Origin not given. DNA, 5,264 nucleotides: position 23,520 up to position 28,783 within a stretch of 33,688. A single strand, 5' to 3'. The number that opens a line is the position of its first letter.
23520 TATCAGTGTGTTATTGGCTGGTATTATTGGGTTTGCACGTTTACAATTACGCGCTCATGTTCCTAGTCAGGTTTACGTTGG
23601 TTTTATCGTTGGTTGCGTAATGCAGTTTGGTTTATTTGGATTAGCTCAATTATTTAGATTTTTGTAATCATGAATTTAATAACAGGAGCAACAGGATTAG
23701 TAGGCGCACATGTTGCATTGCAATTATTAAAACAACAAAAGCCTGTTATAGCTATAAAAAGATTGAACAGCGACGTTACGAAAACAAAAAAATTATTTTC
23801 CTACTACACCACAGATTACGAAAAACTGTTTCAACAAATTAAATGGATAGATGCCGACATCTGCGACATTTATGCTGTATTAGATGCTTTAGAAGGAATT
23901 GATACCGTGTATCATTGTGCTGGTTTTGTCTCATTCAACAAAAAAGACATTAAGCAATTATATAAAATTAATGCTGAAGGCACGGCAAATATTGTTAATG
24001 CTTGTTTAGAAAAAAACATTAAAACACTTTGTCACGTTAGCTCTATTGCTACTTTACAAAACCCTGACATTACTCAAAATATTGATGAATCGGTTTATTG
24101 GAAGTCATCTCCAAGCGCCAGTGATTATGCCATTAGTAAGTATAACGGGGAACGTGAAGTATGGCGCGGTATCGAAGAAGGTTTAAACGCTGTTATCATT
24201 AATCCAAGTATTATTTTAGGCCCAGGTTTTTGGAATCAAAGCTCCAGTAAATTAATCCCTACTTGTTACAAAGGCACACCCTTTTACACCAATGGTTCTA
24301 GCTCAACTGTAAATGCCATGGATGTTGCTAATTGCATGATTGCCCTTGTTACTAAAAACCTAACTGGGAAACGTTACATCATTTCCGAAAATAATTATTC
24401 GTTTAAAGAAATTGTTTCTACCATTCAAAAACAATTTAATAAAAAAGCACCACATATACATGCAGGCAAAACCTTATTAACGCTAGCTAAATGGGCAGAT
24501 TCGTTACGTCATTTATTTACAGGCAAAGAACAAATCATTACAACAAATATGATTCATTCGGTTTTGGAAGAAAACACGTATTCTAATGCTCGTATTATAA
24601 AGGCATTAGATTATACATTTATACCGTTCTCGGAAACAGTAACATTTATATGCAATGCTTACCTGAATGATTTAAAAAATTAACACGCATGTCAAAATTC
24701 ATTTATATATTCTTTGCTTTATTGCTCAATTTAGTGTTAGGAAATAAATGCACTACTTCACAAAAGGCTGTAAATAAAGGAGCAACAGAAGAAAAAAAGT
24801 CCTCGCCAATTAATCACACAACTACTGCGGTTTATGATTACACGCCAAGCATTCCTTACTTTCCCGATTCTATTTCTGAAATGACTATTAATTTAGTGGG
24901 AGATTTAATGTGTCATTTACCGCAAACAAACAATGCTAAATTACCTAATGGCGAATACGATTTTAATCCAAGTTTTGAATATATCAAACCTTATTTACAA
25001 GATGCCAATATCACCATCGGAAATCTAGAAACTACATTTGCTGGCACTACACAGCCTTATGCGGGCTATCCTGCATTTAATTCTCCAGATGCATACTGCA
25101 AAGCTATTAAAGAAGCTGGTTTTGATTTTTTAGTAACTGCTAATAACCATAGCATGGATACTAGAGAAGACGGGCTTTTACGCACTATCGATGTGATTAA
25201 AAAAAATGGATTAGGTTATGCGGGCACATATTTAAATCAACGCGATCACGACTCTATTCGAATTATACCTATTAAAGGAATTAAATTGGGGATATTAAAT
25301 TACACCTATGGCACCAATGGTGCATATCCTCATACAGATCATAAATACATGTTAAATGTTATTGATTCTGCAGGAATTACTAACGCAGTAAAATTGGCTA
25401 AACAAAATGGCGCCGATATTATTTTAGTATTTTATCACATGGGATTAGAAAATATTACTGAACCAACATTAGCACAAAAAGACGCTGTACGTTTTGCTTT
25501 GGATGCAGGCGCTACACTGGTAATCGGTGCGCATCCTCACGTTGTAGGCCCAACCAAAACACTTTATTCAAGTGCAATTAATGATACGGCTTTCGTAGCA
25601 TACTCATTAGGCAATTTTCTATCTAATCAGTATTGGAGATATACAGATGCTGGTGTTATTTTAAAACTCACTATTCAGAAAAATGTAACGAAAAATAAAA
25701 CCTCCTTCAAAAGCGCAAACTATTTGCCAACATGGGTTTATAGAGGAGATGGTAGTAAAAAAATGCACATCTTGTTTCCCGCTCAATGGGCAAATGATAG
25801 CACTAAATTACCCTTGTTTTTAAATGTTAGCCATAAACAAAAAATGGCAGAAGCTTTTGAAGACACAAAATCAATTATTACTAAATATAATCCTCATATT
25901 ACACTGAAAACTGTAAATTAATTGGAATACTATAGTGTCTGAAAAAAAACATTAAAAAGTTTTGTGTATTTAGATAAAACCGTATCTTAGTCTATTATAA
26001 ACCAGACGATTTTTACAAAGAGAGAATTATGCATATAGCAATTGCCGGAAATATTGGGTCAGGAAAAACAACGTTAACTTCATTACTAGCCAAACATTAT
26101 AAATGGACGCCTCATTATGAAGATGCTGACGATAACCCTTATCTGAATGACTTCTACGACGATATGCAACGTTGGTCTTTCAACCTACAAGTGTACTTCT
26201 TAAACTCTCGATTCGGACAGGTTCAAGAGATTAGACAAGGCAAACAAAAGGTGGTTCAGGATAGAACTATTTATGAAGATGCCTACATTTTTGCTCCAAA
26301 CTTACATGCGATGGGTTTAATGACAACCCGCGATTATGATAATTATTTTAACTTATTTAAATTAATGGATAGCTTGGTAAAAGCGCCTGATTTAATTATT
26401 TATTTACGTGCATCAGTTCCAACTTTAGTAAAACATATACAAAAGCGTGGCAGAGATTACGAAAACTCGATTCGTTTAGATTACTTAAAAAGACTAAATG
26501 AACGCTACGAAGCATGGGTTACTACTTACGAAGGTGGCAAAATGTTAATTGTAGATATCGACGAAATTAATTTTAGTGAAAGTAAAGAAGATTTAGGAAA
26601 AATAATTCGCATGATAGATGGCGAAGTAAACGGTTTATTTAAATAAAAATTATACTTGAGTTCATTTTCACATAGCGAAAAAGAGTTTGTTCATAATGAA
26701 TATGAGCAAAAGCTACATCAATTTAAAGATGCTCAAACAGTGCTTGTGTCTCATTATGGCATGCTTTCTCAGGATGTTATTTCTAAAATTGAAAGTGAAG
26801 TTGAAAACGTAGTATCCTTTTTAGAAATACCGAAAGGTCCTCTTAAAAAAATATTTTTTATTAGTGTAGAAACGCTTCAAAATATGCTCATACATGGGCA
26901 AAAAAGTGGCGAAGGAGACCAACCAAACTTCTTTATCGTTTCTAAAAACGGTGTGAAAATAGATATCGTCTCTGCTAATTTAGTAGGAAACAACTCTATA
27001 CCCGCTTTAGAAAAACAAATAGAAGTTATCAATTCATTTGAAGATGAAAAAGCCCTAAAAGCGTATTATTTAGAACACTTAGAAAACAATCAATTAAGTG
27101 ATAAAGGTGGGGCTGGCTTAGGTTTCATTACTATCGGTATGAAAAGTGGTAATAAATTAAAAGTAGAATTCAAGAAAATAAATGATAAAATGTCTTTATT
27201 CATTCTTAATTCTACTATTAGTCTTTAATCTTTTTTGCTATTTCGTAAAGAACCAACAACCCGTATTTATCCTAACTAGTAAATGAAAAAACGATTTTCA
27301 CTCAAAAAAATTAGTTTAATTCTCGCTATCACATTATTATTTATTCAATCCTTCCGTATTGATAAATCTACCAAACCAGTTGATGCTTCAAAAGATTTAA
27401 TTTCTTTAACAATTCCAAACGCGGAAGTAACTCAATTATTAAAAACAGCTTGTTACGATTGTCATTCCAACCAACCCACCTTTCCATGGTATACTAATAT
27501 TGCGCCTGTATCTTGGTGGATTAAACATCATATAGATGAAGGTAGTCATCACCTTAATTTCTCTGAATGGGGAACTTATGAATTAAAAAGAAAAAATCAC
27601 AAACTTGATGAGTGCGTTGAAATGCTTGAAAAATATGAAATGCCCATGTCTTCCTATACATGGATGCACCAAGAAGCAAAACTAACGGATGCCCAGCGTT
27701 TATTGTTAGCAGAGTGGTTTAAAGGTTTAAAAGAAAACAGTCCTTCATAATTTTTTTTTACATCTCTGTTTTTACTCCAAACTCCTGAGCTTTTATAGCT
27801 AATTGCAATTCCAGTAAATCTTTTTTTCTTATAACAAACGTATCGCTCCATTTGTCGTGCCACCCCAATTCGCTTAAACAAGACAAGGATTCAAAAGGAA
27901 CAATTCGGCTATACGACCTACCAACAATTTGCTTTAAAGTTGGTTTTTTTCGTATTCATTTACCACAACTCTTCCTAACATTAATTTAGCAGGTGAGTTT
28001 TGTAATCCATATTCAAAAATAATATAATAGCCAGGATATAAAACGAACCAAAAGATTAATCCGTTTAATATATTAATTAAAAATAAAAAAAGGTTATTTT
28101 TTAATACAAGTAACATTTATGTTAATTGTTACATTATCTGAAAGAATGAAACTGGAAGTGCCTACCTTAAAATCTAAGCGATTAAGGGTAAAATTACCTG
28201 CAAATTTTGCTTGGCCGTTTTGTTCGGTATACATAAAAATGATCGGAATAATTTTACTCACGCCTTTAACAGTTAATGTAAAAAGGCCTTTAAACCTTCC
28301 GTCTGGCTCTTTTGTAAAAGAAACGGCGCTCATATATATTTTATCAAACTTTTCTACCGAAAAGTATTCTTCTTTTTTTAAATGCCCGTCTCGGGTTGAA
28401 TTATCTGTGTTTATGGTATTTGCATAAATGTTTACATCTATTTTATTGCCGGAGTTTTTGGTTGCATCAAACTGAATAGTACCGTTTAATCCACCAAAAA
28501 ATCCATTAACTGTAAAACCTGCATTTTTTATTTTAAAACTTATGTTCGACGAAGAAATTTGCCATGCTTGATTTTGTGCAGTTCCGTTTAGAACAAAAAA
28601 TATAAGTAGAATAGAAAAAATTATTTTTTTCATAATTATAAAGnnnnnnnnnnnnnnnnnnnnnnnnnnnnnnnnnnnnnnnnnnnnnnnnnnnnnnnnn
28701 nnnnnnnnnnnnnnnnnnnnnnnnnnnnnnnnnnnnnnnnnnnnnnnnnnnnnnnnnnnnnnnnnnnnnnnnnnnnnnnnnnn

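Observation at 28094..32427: Overlapped five-gene operon UbiA prenyltransferase - type III PKS - methyltransferase - FAD oxidoreductase - YceI: candidate pathway for a prenylated phenolic-lipid or quinone-like molecule with its own carrier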

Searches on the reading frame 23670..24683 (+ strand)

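Call 89: search_protein_families(library=pfam, proteins=[window:23670-24683:+], max_evalue=0.00001)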
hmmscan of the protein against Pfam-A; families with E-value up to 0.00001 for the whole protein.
window:23670-24683:+ (337 aa): 8 families
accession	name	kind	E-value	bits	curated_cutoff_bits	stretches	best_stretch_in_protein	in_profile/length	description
PF01370.27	Epimerase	-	1.1e-28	100.7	20.9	1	3-237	2-238/240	NAD dependent epimerase/dehydratase family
PF01073.25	3Beta_HSD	-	1.7e-21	77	22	1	3-233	1-234/280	3-beta hydroxysteroid dehydrogenase/isomerase family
PF07993.18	NAD_binding_4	-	2.5e-21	76.5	20.1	1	4-192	1-220/258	Male sterility protein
PF16363.11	GDP_Man_Dehyd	-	1.5e-14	54.7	27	1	3-160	1-160/332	GDP-mannose 4,6 dehydratase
PF13460.12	NAD_binding_10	-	5.5e-12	46.4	27.2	1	6-228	1-182/184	NAD(P)H-binding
PF02719.21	Polysacc_synt_2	-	1.7e-09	37.8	20.2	1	3-125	2-128/293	Polysaccharide biosynthesis protein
PF04321.23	RmlD_sub_bind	-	1e-08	35.1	27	1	3-166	4-138/287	RmlD substrate binding domain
PF00106.31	adh_short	-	2.7e-06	27.4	26.6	1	3-115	4-122/195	short chain dehydrogenase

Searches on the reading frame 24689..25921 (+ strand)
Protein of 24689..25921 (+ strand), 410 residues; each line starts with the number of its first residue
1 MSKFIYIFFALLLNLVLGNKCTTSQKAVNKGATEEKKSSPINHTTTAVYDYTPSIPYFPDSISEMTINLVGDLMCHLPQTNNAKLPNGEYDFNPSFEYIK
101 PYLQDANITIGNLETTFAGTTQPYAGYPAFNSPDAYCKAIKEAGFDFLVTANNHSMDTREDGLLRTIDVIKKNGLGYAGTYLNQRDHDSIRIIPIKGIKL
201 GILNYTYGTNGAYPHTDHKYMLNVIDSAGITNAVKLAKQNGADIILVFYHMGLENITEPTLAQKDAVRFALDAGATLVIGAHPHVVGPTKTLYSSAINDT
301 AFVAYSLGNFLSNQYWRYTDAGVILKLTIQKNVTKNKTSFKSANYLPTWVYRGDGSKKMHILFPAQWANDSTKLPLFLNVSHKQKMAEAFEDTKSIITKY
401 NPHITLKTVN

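Call 89: search_protein_families(library=pfam, proteins=[window:24689-25921:+], max_evalue=0.00001)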
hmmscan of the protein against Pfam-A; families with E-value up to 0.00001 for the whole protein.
window:24689-25921:+ (410 aa): 1 family
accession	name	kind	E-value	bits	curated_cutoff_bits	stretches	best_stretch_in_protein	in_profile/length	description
PF09587.15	PGA_cap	-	5.8e-67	226.3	27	1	66-314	1-255/255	Bacterial capsule synthesis protein PGA_cap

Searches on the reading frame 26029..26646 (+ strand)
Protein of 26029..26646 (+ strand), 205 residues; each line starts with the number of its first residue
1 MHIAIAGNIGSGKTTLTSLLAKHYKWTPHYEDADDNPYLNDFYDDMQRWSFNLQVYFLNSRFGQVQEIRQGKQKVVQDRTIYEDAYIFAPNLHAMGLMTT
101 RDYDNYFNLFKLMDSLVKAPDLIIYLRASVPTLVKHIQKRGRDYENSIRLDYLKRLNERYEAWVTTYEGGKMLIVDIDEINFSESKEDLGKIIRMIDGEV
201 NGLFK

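Call 89: search_protein_families(library=pfam, proteins=[window:26029-26646:+], max_evalue=0.00001)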
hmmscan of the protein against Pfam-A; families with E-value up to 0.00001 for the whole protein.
window:26029-26646:+ (205 aa): 2 families
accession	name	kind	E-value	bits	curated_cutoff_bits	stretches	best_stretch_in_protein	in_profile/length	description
PF01712.25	dNK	-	3.5e-56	190.6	27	1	3-196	1-198/203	Deoxynucleoside kinase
PF02223.23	Thymidylate_kin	-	6.7e-06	26.4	27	0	113-177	111-174/185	Thymidylate kinase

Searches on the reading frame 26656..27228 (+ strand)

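Call 3: search_protein_families(library=pfam, proteins=[window:26656-27228:+], max_evalue=0.01)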
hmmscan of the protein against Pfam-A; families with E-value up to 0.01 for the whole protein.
window:26656-27228:+ (190 aa): 1 family
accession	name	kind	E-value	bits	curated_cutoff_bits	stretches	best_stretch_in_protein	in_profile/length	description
PF19788.4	DUF6272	-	7.8e-27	94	26.6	1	63-182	12-134/134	Family of unknown function (DUF6272)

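Call 4: search_protein_families(library=ncbifam, proteins=[window:26656-27228:+], max_evalue=0.01)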
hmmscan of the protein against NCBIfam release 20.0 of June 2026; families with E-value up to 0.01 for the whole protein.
window:26656-27228:+ (190 aa): 4 families
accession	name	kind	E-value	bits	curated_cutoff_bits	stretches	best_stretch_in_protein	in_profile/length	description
NF038262.1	SiaB_fam_kinase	subfamily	3.9e-29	101.5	85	1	20-188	4-177/177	SiaB family protein kinase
NF038264.1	kinase_SiaB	equivalog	1.2e-11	44.7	225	1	25-187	10-175/176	biofilm regulation protein kinase SiaB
NF047703.1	slr1658_superfam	superfamily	2.3e-05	23.9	100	1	99-185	97-180/185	slr1658 superfamily regulator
NF052618.1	slr1658_cyano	equivalog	3.7e-05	23.4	200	1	66-188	70-187/191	slr1658 family protein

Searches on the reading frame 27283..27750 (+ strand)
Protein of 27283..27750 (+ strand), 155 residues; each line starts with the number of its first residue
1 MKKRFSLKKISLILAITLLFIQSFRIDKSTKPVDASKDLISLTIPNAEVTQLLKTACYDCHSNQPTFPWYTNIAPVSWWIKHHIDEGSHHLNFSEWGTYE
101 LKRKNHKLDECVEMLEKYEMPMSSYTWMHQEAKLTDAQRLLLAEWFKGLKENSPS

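Call 3: search_protein_families(library=pfam, proteins=[window:27283-27750:+], max_evalue=0.01)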
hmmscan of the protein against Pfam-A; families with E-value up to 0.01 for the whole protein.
window:27283-27750:+ (155 aa): 1 family
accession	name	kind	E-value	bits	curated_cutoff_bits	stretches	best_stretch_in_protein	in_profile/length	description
PF14376.11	Haem_bd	-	2.3e-46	157.5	27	1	17-147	2-132/133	Haem-binding domain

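Call 4: search_protein_families(library=ncbifam, proteins=[window:27283-27750:+], max_evalue=0.01)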
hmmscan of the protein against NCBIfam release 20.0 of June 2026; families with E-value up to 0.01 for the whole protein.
window:27283-27750:+ (155 aa): 0 families

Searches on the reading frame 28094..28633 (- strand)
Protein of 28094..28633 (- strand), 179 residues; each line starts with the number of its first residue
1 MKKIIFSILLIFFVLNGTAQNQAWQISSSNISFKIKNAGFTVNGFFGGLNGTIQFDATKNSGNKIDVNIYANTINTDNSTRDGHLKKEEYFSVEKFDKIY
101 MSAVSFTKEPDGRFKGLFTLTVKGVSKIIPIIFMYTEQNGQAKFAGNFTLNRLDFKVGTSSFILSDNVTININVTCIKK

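Call 3: search_protein_families(library=pfam, proteins=[window:28094-28633:-], max_evalue=0.01)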
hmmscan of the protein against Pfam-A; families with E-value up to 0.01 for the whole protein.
window:28094-28633:- (179 aa): 1 family
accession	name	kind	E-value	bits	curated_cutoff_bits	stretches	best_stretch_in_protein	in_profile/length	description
PF04264.18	YceI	-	3.9e-26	92.7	23.7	1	27-175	6-149/150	YceI-like domain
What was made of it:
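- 28094..28633 (-): Secreted YceI-like lipid or polyisoprenoid-binding protein (179 aa), an accessory gene. PF04264 scores 93 bits (call 3).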

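Call 4: search_protein_families(library=ncbifam, proteins=[window:28094-28633:-], max_evalue=0.01)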
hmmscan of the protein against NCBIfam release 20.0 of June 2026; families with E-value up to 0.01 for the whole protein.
window:28094-28633:- (179 aa): 1 family
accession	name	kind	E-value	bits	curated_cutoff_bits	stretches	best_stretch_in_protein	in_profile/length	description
NF002994.0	PRK03757.1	equivalog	6.6e-17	61.9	232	1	3-179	3-191/191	YceI family protein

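Call 57: search_solved_structures(query=window:28094-28633:-, show_alignments=1, max_evalue=0.001)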
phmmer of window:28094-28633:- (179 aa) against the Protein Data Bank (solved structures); distinct sequences matched with E-value up to 0.001: 9.
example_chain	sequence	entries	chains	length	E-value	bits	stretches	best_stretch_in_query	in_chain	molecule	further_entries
5w2x_A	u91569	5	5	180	1.5e-16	64.1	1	29-176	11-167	Polyisoprenoid-binding protein | Putative periplasmic protein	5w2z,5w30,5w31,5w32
5w2d_A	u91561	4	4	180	3.5e-16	63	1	29-176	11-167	Polyisoprenoid-binding protein | Putative periplasmic protein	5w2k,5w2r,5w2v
5w17_A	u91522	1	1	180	4.1e-16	62.8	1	29-176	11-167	Putative periplasmic protein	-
2fgs_A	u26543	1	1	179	4.6e-16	62.6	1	29-176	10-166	Putative periplasmic protein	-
5w37_A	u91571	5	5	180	3.2e-15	59.9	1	29-175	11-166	Polyisoprenoid-binding protein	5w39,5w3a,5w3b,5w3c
3hpe_A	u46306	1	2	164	7.6e-10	42.4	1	27-172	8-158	Conserved hypothetical secreted protein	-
1y0g_A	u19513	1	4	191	1.3e-08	38.3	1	30-133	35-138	Protein yceI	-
7bwl_A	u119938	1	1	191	1.4e-08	38.2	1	30-168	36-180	UPF0312 protein PA0423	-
1wub_A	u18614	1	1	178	1.2e-05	28.7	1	27-130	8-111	conserved hypothetical protein TT1927b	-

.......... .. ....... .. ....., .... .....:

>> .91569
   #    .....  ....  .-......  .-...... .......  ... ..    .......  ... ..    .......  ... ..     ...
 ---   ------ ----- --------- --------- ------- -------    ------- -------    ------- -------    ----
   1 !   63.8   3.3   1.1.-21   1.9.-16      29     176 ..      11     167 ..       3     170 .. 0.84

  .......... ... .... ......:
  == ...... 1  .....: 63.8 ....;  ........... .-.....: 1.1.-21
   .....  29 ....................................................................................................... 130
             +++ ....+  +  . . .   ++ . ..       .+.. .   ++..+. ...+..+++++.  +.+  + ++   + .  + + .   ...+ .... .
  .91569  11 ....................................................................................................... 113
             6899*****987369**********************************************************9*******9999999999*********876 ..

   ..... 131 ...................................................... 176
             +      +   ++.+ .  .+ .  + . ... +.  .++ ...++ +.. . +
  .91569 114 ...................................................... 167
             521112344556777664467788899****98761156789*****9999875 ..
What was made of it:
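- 28094..28633 (-): The best solved relatives are chains deposited as 'polyisoprenoid-binding protein' (5W2X and related entries), then 3HPE, E. coli YceI (1Y0G) and TT1927b (1WUB) (call 57).
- On YceI-like lipid/polyisoprenoid-binding proteins: Solved relatives include chains named 'polyisoprenoid-binding protein' (call 57).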

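Call 71: list_cluster_members(proteins=[P0361, P0001, P0121, P0241, window:28094-28633:-])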
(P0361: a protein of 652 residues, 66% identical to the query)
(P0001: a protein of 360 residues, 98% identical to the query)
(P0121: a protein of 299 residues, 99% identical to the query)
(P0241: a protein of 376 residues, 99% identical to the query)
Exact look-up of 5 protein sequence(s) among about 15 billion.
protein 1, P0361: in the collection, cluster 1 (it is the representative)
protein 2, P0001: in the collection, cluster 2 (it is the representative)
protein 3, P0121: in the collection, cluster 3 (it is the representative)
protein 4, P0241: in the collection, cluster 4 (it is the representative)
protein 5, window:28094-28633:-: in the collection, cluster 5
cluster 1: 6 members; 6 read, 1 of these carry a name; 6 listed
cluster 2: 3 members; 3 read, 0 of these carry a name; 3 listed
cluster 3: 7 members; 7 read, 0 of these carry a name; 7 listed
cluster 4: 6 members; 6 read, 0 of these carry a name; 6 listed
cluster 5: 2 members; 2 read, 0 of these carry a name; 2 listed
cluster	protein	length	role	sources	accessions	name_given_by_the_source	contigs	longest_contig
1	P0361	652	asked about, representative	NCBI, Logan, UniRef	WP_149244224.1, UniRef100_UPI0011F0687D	UbiA family prenyltransferase [Dyadobacter sp. 32] | UbiA family prenyltransferase n=1 Tax=Dyadobacter sp. 32 TaxID=538966 RepID=UPI0011F0687D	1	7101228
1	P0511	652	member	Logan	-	-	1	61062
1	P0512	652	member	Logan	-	-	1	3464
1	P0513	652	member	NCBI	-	-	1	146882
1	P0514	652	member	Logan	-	-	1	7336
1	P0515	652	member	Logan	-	-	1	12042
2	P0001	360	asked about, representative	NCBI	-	-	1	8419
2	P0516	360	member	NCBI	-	-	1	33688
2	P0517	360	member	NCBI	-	-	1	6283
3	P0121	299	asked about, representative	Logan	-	-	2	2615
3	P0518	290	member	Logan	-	-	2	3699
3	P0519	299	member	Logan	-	-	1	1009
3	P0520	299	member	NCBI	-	-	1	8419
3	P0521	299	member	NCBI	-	-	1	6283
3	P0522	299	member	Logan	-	-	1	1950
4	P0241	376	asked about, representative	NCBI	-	-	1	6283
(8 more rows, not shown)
